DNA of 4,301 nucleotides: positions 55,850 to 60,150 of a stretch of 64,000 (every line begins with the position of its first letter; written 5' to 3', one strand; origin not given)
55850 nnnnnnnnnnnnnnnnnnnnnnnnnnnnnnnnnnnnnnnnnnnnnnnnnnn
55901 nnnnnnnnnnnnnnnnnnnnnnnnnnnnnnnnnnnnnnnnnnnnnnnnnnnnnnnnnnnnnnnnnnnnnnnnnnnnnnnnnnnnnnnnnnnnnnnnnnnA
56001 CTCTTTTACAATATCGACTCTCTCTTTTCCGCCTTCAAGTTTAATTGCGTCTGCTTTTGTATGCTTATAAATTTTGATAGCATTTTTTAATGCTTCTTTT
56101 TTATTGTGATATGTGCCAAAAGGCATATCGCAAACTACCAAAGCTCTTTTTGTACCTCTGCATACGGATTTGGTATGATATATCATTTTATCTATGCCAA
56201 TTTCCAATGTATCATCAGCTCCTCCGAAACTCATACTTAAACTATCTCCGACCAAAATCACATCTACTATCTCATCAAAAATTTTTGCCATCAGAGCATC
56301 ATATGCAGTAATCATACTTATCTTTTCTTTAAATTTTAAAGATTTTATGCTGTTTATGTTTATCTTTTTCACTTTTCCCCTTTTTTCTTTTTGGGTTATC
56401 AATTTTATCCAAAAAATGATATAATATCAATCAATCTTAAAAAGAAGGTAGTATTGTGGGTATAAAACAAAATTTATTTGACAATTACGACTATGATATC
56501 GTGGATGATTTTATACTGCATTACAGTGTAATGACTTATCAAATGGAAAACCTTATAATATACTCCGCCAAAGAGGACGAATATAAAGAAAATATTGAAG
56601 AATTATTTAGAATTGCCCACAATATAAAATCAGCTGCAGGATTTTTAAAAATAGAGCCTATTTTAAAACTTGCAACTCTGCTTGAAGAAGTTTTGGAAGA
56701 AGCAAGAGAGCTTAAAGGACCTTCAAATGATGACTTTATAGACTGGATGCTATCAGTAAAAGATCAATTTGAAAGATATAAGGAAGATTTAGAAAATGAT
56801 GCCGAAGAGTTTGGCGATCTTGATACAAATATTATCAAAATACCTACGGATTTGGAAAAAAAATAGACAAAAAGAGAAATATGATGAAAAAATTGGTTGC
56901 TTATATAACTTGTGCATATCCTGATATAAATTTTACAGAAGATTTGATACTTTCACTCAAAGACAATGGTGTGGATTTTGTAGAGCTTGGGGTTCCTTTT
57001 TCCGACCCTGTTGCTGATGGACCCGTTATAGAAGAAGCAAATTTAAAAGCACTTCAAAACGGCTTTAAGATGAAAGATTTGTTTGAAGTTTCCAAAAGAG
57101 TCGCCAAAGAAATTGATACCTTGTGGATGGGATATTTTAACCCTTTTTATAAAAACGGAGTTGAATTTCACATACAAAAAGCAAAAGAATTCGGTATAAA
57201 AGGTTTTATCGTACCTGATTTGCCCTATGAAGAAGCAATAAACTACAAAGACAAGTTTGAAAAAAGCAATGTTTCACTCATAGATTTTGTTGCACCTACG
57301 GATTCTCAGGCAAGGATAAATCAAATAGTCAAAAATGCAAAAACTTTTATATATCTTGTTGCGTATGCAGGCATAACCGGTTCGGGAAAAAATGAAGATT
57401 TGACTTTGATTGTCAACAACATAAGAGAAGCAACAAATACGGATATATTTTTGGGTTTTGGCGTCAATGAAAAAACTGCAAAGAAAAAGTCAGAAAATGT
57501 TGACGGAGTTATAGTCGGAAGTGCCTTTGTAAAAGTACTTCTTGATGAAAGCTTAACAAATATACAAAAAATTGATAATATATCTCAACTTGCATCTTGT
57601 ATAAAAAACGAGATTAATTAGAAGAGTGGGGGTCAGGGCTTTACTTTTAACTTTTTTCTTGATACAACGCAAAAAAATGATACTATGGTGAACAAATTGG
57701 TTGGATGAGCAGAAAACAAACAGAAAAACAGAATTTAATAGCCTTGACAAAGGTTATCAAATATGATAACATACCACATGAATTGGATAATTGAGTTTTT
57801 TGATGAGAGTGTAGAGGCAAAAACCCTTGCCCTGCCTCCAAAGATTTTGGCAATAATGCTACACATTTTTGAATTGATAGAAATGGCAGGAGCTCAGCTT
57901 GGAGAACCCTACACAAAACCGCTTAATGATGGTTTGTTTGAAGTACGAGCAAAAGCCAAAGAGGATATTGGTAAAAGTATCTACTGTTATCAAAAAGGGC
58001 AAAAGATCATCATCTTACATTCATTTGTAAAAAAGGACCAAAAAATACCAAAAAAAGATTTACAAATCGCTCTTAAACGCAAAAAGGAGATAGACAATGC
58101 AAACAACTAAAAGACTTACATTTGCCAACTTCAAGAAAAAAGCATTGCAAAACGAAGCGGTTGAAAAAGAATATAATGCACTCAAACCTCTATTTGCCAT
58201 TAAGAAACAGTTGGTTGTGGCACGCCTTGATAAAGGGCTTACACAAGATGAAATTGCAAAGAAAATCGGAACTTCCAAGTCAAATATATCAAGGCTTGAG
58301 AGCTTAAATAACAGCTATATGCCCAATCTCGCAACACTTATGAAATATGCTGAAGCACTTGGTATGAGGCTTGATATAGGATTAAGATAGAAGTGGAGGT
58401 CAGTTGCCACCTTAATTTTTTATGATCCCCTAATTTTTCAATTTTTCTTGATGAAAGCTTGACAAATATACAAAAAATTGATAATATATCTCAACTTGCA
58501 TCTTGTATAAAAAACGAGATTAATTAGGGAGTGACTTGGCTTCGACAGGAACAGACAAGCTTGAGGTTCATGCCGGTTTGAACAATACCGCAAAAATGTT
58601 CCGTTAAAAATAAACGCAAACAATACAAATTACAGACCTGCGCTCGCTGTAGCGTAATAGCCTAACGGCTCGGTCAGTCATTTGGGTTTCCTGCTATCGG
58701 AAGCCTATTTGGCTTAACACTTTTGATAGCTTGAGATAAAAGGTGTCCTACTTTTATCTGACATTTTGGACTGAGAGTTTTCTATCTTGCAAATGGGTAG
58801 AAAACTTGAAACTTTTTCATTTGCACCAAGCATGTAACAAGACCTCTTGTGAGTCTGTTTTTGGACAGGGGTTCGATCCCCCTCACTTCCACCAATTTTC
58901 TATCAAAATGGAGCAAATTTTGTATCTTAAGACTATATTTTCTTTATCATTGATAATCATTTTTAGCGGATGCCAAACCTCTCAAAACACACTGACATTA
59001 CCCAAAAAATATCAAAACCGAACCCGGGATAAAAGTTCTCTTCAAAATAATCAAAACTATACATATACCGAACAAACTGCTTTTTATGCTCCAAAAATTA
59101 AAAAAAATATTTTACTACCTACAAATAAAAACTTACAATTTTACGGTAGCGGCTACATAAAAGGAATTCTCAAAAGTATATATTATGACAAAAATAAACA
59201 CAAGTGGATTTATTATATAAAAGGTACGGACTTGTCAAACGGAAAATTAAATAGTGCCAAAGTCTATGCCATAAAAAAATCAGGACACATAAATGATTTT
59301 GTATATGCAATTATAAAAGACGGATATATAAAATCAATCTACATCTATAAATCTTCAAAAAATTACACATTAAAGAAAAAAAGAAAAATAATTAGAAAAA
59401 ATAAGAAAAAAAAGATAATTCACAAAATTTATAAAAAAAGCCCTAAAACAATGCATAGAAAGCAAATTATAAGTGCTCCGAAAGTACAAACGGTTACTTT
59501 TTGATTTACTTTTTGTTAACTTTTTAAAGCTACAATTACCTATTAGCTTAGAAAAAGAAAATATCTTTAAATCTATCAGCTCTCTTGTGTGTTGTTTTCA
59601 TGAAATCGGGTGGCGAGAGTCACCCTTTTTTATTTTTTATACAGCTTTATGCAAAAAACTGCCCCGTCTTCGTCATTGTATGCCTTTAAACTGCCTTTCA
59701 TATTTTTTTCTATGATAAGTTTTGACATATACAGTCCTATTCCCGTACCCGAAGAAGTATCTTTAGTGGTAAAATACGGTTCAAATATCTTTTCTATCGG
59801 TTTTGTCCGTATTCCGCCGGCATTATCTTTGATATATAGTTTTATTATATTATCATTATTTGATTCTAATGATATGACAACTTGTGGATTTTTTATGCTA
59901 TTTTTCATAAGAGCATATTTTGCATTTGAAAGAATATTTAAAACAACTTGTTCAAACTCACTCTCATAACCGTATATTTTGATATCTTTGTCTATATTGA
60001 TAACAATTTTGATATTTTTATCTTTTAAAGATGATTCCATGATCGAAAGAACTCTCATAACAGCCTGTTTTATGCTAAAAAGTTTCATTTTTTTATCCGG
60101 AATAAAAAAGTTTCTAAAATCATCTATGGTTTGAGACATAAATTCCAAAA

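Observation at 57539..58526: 906-bp toxin-antitoxin insertion between trpA and ssrA flanked by 82-bp direct repeats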

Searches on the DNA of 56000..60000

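Call 5: search_rna_families(source=window, start=56000, end=60000, threshold=evalue, max_evalue=1, show_alignments=1)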
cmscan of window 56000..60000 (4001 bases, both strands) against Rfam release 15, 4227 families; matches with E-value up to 1: 2.
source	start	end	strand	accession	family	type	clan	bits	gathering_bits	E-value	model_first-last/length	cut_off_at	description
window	58527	58894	+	RF00023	tmRNA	Gene;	CL00001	149.6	47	5e-60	1-374/374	no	transfer-messenger RNA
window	58501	58657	+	RF04321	tmRNA_permuted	Gene;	-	20.4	47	0.29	1-213/213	no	permuted transfer-messenger RNA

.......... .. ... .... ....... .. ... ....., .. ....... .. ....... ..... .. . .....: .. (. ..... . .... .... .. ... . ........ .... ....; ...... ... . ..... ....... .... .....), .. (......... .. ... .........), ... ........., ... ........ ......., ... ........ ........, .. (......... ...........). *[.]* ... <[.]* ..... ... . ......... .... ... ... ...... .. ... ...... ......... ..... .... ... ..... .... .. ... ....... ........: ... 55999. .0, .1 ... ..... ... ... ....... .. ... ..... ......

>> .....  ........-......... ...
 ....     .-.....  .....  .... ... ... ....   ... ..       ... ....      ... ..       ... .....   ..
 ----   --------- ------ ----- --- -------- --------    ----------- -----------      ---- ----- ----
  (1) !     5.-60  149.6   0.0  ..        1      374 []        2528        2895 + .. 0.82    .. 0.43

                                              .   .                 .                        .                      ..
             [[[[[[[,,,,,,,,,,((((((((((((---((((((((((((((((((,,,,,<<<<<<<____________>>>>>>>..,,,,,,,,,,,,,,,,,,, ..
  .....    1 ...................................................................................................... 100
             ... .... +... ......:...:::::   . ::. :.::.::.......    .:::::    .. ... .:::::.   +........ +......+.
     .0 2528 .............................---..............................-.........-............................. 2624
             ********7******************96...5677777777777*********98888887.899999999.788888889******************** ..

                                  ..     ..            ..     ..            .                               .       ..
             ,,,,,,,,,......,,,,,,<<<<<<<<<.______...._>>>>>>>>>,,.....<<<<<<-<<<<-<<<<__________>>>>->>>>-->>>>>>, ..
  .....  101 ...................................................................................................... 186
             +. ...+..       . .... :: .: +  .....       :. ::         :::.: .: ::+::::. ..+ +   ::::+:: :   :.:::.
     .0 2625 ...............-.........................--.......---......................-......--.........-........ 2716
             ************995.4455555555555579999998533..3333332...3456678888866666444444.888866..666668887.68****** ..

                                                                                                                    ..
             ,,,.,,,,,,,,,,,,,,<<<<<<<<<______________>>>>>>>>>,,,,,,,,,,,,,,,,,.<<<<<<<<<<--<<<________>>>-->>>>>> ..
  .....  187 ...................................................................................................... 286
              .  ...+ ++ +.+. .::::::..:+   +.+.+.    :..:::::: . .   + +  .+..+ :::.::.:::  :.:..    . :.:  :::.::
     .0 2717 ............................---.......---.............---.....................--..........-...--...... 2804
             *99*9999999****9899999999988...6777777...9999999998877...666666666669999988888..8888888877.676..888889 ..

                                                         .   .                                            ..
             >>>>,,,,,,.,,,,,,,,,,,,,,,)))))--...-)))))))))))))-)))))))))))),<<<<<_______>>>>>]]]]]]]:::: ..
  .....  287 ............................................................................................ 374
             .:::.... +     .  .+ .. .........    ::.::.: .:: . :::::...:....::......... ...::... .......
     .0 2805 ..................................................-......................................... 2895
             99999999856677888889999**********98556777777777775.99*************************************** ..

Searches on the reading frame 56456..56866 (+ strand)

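Call 8: search_protein_families(library=pfam, proteins=[window:56456-56866:+], max_evalue=0.01)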
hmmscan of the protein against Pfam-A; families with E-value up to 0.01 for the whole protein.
window:56456-56866:+ (136 aa): 1 family
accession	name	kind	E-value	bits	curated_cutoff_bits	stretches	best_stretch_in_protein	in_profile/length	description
PF01627.28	Hpt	-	3.5e-08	34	24.6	1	44-107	23-80/84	Hpt domain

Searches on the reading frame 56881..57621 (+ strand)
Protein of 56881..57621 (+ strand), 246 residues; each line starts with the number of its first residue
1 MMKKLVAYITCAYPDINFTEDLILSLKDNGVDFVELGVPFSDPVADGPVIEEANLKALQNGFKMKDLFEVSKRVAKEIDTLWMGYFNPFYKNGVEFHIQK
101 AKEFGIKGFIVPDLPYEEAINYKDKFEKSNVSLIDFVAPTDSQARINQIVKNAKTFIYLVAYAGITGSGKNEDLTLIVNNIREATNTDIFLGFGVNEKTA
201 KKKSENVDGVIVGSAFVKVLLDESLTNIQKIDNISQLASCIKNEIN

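Call 8: search_protein_families(library=pfam, proteins=[window:56881-57621:+], max_evalue=0.01)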
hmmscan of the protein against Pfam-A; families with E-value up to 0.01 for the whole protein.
window:56881-57621:+ (246 aa): 3 families
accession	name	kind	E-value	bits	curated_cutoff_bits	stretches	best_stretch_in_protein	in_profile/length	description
PF00290.26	Trp_syntA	-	3.9e-64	216.5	27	1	3-243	10-256/259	Tryptophan synthase alpha chain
PF03437.21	BtpA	-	0.0006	19.8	30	1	118-218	129-232/254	BtpA family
PF10655.14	DUF2482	-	0.0085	17.1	25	1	170-242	18-91/97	Hypothetical protein of unknown function (DUF2482)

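Call 9: search_protein_families(library=ncbifam, proteins=[window:56881-57621:+], max_evalue=0.01)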
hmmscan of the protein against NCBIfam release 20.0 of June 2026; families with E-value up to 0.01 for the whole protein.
window:56881-57621:+ (246 aa): 3 families
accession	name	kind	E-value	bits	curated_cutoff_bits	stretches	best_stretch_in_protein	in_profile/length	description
TIGR00262.1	trpA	equivalog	1.3e-60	204.4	102.35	1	3-238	10-252/256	tryptophan synthase subunit alpha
NF009621.0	PRK13125.1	equivalog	6.7e-27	94.4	234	1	1-230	2-235/244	tryptophan synthase subunit alpha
NF000728.0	PRK00042.3-2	equivalog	0.0029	17.2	255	1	163-219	160-219/231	triose-phosphate isomerase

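Call 11: find_related_loci(query=window:56881-57621:+, collection=genome_contigs, flank=4000)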
Query window:56881-57621:+ (246 aa) in genome_contigs; peptide patterns used: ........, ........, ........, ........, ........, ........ (x = any residue, [..] = any of these).
562 stretches matched a pattern; 435 encode a relative of the query (tblastn E <= 1e-3); the best 80 are kept; 80 distinct loci.
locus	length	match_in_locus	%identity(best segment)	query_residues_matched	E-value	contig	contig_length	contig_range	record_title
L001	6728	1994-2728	84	2-246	1e-138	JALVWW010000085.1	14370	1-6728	MAG: Campylobacterales bacterium isolate M10_metabat2_scaf2bin.049 M10_NODE_1988_length_14370_cov_10.532823, whole genom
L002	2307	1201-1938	82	1-246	3e-145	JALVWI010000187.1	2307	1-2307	MAG: Campylobacterales bacterium isolate M10_metabat2_scaf2bin.003 M10_NODE_36606_length_2307_cov_72.679817, whole genom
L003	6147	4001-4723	79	6-246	1e-130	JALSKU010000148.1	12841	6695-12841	MAG: Campylobacterales bacterium isolate 355-202_metabat1_scaf2bin.009 355-202_scaffold_3473_c1, whole genome shotgun se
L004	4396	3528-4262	76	2-246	1e-127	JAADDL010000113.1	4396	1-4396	MAG: Campylobacterota bacterium isolate L_MaxBin.132 contig-127_27577, whole genome shotgun sequence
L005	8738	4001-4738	75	1-246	3e-124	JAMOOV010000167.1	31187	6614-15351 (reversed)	MAG: Campylobacterales bacterium isolate 4559-240_maxbin2_scaf2bin.138 4559-240_scaffold_652_c1, whole genome shotgun se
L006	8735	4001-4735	72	2-246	6e-122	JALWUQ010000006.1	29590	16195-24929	MAG: Campylobacteraceae bacterium isolate M2_metabat2_scaf2bin.320 M2_NODE_1252_length_29590_cov_89.537895, whole genome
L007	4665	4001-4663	81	1-221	3e-122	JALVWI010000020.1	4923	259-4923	MAG: Campylobacterales bacterium isolate M10_metabat2_scaf2bin.003 M10_NODE_11732_length_4923_cov_55.193703, whole genom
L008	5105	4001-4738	72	1-246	2e-118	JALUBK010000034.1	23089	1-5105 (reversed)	MAG: Campylobacterales bacterium isolate S142_metabat2_scaf2bin.014 S142_NODE_339_length_23089_cov_135.906846, whole gen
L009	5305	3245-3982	70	1-246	3e-117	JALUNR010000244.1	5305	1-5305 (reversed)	MAG: Campylobacterales bacterium isolate S145_metabat2_scaf2bin.097 S145_NODE_8983_length_5305_cov_31.870993, whole geno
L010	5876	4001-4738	67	1-246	1e-113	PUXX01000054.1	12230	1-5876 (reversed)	MAG: Epsilonproteobacteria bacterium isolate EPR_DSHV_bin 54 contig-127_5887, whole genome shotgun sequence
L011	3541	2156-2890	68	2-246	2e-115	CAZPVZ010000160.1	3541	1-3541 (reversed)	MAG TPA_asm: uncultured Campylobacterales bacterium isolate binchicken_co219_395 genome assembly, contig: k141_165529, w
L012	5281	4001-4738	66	1-246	3e-112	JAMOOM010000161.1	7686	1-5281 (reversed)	MAG: Campylobacterales bacterium isolate 4559-240_maxbin2_scaf2bin.085 4559-240_scaffold_5462_c1, whole genome shotgun s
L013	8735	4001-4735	67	2-246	4e-112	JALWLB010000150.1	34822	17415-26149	MAG: Campylobacterales bacterium isolate M17_metabat2_scaf2bin.034 M17_NODE_729_length_34822_cov_3.458279, whole genome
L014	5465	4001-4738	67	1-246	4e-112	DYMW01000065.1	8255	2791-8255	MAG TPA_asm: Sulfurovum sp. isolate SulCav_FS06-10_2_36_100 SulCav_FS06_10_5043_length_8255_cov_55_605488, whole genome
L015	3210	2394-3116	69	6-246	1e-114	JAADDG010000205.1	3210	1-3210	MAG: Campylobacterota bacterium isolate L_MaxBin.107 contig-127_41769, whole genome shotgun sequence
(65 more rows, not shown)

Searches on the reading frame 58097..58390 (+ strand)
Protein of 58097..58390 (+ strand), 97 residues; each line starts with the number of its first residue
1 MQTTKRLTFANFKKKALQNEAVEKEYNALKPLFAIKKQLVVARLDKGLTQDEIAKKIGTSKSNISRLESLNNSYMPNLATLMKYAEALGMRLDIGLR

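Call 8: search_protein_families(library=pfam, proteins=[window:58097-58390:+], max_evalue=0.01)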
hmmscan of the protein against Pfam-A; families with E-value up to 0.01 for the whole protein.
window:58097-58390:+ (97 aa): 11 families
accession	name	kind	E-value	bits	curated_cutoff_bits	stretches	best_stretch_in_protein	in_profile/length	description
PF01381.28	HTH_3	-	6.7e-12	45.7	23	1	42-93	4-53/55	Helix-turn-helix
PF12844.13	HTH_19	-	1.2e-08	35.2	30.2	1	43-90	8-53/64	Helix-turn-helix domain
PF13443.12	HTH_26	-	9.5e-06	26.2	22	1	45-92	8-54/63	Cro/C1-type HTH DNA-binding domain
PF04545.22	Sigma70_r4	-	1e-05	25.4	24.1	1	34-69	7-42/50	Sigma-70, region 4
PF13560.12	HTH_31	-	3.6e-05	24.4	27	1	42-89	9-55/64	Helix-turn-helix domain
PF13744.12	HTH_37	-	0.00014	22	27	1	45-94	29-77/80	Helix-turn-helix domain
PF13413.12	HTH_25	-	0.00026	21.2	24.6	1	39-90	2-57/62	Helix-turn-helix domain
PF01371.25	Trp_repressor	-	0.00029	21.3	27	1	34-77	34-79/88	Trp repressor protein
PF12802.13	MarR_2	-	0.0038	17.8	27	1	41-67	14-40/61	MarR family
PF13518.12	HTH_28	-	0.0041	17.6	25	1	37-72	2-37/52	Helix-turn-helix domain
PF13384.12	HTH_23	-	0.01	16.1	24.6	0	36-65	6-35/50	Homeodomain-like domain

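Call 9: search_protein_families(library=ncbifam, proteins=[window:58097-58390:+], max_evalue=0.01)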
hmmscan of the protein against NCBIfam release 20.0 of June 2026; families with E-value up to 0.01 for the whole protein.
window:58097-58390:+ (97 aa): 24 families
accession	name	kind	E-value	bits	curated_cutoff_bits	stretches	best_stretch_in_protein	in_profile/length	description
NF041951.1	phage_RstR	subfamily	1.5e-07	31.7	80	1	35-93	3-59/108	RstR family transcriptional repressor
TIGR03070.1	couple_hipB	subfamily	4.8e-07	29.6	71.65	1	38-92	6-58/58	type II toxin-antitoxin system Y4mF family antitoxin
NF007271.0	PRK09726.1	equivalog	9.8e-07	28.7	79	1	38-92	16-68/88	type II toxin-antitoxin system antitoxin HipB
NF003055.0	PRK03975.1-2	equivalog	1.6e-06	27.9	122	1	38-69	14-46/140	putative transcriptional regulator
TIGR00721.1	tfx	subfamily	7.2e-06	25.9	60.25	1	36-69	9-43/137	Tfx family DNA-binding protein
TIGR02937.1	sigma70-ECF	superfamily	1.8e-05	24.4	42.9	1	21-68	107-154/165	sigma-70 family RNA polymerase sigma factor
NF003057.0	PRK03975.1-5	subfamily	3.9e-05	23.4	168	1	37-70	10-43/134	putative transcriptional regulator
TIGR02980.1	SigBFG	subfamily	4.5e-05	23.3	234.35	1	27-69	174-216/227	SigB/SigF/SigG family RNA polymerase sigma factor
TIGR00270.2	TIGR00270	equivalog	9.3e-05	22.3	110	1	41-92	82-131/159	multiprotein bridging factor aMBF1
NF006071.0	PRK08215.1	equivalog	0.0001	22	372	1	27-69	205-247/258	RNA polymerase sporulation sigma factor SigG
NF003056.0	PRK03975.1-4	equivalog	0.00016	21.5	115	1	33-69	6-43/145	putative transcriptional regulator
NF003054.0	PRK03975.1-1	equivalog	0.00017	21.6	239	1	36-89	40-93/171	putative transcriptional regulator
TIGR02885.1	spore_sigF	equivalog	0.00042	20.2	321.45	1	28-69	180-221/231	RNA polymerase sporulation sigma factor SigF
NF004052.0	PRK05572.1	subfamily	0.00045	19.8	311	1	27-69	198-240/252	SigF/SigG family RNA polymerase sporulation sigma factor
NF053597.1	EnfR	exception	0.0006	20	260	1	35-69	5-40/142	transcriptional factor EnfR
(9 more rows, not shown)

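Call 58: search_solved_structures(query=window:58097-58390:+, max_evalue=0.001)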
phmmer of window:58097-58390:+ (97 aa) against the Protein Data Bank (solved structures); distinct sequences matched with E-value up to 0.001: 2.
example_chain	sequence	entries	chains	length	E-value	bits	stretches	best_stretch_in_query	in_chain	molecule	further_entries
8tac_A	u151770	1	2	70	0.00018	25.1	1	35-90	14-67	DBP48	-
6af3_B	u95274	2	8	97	0.00096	22.8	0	32-93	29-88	HigA antitoxin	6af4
